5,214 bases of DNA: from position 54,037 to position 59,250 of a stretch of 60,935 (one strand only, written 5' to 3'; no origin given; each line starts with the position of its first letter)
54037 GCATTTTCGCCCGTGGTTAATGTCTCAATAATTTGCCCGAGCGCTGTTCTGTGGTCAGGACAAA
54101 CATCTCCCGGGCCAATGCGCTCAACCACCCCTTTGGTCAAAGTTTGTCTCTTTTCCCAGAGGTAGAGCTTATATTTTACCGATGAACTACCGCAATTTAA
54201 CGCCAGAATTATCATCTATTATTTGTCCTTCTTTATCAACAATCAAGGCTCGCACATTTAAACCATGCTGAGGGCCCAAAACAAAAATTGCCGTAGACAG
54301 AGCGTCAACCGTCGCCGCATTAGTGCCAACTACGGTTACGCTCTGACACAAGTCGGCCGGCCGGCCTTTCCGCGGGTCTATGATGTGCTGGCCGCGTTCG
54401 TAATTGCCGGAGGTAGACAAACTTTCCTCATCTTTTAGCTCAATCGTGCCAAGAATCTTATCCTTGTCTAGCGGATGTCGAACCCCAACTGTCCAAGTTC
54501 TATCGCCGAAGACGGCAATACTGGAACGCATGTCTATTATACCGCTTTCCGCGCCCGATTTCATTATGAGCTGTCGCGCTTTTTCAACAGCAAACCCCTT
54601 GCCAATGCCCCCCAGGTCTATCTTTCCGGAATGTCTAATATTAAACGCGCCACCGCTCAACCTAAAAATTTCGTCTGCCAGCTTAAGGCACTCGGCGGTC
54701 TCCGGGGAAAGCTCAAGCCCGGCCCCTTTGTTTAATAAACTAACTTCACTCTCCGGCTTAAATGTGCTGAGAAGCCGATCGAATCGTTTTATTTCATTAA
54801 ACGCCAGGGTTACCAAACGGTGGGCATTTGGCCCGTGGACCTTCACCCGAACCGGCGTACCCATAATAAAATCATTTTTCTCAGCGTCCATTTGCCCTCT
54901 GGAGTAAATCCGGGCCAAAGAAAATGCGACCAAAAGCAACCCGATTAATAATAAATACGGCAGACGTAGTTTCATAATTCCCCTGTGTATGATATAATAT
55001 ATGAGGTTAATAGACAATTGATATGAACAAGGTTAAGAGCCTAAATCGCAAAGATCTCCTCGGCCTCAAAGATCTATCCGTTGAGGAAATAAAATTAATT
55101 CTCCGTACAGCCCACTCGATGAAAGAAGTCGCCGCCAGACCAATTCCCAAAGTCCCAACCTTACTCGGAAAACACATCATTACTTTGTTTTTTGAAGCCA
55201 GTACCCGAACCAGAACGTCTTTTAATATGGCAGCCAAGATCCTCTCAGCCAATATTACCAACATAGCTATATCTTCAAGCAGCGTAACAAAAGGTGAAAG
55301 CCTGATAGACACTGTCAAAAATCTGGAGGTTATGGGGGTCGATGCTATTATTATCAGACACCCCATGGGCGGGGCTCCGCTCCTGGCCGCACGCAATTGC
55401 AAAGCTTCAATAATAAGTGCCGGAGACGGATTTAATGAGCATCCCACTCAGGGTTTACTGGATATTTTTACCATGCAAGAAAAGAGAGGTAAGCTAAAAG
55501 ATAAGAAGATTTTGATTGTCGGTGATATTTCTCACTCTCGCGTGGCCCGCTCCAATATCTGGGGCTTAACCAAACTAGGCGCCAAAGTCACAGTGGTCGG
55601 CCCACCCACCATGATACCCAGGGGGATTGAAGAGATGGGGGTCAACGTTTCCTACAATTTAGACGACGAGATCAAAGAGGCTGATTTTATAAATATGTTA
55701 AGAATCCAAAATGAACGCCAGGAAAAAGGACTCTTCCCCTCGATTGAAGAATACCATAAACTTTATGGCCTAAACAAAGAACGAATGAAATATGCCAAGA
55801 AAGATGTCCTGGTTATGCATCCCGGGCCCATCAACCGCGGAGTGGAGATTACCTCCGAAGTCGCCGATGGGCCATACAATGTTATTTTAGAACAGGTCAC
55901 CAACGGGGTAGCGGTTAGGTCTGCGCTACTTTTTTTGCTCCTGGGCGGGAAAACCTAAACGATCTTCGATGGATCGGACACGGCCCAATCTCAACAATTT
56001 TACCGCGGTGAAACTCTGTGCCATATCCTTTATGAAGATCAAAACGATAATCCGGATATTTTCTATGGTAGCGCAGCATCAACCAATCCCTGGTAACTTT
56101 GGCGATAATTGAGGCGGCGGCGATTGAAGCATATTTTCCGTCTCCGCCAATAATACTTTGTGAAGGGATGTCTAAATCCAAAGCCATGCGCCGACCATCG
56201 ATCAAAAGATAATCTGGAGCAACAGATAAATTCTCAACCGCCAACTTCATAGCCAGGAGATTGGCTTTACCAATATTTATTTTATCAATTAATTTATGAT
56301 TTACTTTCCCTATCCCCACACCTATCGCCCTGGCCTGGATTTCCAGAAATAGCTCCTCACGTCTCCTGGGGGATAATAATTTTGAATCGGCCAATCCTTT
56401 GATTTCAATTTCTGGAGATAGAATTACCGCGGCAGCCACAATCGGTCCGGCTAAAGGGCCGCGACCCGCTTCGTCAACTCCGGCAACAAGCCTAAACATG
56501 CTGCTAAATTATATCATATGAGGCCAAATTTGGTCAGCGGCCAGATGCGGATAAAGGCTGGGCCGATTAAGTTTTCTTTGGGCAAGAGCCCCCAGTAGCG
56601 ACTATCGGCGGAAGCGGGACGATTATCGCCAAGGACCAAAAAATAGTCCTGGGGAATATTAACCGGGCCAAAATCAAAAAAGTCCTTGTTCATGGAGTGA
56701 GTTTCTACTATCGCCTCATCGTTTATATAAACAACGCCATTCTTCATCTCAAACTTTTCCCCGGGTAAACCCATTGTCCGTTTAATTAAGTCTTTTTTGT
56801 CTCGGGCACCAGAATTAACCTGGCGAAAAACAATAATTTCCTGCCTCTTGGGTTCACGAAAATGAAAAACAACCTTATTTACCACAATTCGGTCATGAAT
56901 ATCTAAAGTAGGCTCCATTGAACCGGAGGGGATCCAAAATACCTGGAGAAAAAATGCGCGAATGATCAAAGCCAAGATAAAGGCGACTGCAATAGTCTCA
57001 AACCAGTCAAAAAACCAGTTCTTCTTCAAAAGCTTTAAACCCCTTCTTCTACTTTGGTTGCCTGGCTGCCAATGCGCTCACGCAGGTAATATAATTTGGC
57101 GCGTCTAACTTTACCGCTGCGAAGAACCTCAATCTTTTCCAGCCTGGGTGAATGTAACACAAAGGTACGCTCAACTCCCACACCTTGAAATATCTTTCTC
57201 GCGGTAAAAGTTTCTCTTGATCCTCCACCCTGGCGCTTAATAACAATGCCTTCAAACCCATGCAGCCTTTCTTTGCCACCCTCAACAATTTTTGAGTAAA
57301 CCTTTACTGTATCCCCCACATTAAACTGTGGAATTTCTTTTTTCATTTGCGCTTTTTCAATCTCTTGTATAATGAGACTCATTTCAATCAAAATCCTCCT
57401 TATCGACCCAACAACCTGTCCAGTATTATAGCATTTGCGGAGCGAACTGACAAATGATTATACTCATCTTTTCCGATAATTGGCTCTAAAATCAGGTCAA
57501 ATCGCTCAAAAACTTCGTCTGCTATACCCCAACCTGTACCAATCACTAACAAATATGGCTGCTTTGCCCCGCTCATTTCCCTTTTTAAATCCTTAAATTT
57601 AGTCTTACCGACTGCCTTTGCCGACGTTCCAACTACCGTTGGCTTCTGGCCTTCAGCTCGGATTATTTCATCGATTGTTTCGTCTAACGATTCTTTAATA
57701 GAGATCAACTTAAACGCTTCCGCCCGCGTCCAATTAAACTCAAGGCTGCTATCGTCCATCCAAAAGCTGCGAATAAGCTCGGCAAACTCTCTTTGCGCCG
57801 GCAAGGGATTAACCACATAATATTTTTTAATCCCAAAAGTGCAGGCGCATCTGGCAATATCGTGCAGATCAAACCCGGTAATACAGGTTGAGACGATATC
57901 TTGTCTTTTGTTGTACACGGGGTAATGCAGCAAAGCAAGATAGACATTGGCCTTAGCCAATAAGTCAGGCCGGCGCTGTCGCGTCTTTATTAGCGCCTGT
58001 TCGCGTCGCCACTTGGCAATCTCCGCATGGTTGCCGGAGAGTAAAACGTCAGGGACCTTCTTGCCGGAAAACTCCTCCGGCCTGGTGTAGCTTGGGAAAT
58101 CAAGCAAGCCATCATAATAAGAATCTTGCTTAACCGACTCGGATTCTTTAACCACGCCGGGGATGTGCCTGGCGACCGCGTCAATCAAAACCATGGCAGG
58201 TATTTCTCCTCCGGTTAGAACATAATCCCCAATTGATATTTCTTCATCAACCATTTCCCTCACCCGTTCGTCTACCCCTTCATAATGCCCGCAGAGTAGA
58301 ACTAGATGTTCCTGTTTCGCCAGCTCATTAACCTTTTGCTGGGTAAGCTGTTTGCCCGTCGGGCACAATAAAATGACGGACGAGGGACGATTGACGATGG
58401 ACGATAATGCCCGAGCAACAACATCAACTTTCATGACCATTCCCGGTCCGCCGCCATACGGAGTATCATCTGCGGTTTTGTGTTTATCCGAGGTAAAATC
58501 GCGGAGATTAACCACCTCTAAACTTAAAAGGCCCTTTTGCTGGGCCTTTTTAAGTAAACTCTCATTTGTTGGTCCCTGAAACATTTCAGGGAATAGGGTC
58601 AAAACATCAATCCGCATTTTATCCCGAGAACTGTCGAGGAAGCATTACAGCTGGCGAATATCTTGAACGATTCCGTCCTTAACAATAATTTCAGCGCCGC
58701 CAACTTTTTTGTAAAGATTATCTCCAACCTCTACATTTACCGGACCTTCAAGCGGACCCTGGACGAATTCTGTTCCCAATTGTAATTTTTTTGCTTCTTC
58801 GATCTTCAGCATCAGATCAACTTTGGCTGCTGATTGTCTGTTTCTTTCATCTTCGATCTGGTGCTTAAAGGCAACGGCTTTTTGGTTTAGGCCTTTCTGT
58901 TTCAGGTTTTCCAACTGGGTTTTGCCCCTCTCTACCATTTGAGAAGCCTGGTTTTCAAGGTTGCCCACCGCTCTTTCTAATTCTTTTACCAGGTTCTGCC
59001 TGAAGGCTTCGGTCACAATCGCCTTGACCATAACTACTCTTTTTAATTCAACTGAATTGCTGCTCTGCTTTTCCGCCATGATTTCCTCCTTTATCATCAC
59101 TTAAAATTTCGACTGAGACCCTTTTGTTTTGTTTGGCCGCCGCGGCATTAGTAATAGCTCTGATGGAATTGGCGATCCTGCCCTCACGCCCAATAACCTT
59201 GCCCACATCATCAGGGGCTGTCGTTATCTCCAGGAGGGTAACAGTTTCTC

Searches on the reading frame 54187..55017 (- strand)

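Call 16: search_protein_families(library=pfam, proteins=[window:54187-55017:-], max_evalue=0.001)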
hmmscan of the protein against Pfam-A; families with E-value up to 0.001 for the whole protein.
window:54187-55017:- (276 aa): 1 family
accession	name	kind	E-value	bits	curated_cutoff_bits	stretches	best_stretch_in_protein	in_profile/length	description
PF02424.20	ApbE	-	1e-49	169.9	25.6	2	132-255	125-254/266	ApbE family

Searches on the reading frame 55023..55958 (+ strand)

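Call 16: search_protein_families(library=pfam, proteins=[window:55023-55958:+], max_evalue=0.001)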
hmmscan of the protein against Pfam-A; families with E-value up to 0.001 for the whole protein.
window:55023-55958:+ (311 aa): 2 families
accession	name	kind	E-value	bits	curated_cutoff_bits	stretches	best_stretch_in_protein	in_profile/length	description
PF02729.26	OTCace_N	-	6.3e-40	137.1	29.9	1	10-153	1-148/148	Aspartate/ornithine carbamoyltransferase, carbamoyl-P binding domain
PF00185.30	OTCace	-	3.2e-30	105.7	29.4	1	159-305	1-156/157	Aspartate/ornithine carbamoyltransferase, Asp/Orn binding domain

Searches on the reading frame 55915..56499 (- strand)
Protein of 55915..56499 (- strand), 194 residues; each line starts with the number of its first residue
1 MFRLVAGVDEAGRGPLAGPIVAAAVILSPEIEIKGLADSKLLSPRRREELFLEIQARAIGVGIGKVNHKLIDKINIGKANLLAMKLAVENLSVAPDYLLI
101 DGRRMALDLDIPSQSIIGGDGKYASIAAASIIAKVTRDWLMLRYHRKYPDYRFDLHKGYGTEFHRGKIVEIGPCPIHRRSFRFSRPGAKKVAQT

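Call 77: search_protein_families(library=pfam, proteins=[window:55915-56499:-], max_evalue=0.0001)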
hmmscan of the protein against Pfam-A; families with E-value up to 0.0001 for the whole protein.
window:55915-56499:- (194 aa): 1 family
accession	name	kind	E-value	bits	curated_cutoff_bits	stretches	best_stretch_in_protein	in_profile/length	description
PF01351.25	RNase_HII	-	4.5e-43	147.9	25.8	1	6-182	1-197/199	Ribonuclease HII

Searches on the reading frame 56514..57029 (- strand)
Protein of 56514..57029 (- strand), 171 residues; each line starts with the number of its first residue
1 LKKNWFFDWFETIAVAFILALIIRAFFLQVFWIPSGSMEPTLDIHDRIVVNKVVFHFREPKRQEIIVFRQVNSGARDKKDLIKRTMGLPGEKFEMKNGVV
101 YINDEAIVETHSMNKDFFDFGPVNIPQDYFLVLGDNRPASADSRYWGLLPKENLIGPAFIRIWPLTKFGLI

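Call 77: search_protein_families(library=pfam, proteins=[window:56514-57029:-], max_evalue=0.0001)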
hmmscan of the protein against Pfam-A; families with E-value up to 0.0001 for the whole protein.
window:56514-57029:- (171 aa): 1 family
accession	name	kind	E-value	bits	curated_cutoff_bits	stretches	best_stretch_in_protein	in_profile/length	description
PF10502.14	Peptidase_S26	-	2.3e-44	151.8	22.9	1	8-163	3-168/168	Signal peptidase, peptidase S26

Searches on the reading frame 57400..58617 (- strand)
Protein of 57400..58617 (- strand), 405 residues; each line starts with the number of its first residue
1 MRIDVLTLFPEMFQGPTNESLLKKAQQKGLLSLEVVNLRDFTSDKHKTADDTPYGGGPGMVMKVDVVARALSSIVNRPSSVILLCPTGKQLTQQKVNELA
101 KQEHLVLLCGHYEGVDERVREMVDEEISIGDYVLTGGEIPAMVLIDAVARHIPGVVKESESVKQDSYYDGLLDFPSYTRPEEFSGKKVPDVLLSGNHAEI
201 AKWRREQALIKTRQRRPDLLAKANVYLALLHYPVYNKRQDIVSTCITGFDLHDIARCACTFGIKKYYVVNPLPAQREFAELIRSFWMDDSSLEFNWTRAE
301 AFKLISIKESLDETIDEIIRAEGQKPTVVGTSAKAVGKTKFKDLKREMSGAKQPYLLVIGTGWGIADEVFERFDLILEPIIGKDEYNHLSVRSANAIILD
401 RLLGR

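Call 77: search_protein_families(library=pfam, proteins=[window:57400-58617:-], max_evalue=0.0001)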
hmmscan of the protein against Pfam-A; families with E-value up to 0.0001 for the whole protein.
window:57400-58617:- (405 aa): 3 families
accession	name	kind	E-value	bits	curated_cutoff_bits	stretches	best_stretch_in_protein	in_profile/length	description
PF01746.26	tRNA_m1G_MT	-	6.1e-71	238.6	27.3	1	23-217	2-195/195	tRNA (Guanine-1)-methyltransferase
PF09936.14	Methyltrn_RNA_4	-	6.9e-70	235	22.6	1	224-404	1-182/182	SAM-dependent RNA methyltransferase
PF02590.22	SPOUT_MTase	-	3.4e-05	24.3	27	0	71-135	59-129/154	Predicted SPOUT methyltransferase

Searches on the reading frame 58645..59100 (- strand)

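Call 77: search_protein_families(library=pfam, proteins=[window:58645-59100:-], max_evalue=0.0001)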
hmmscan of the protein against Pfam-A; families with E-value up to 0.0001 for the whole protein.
window:58645-59100:- (151 aa): 1 family
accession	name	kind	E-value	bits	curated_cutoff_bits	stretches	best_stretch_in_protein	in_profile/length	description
PF11068.13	YlqD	-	3.7e-27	95.7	27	1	18-149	2-131/131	YlqD protein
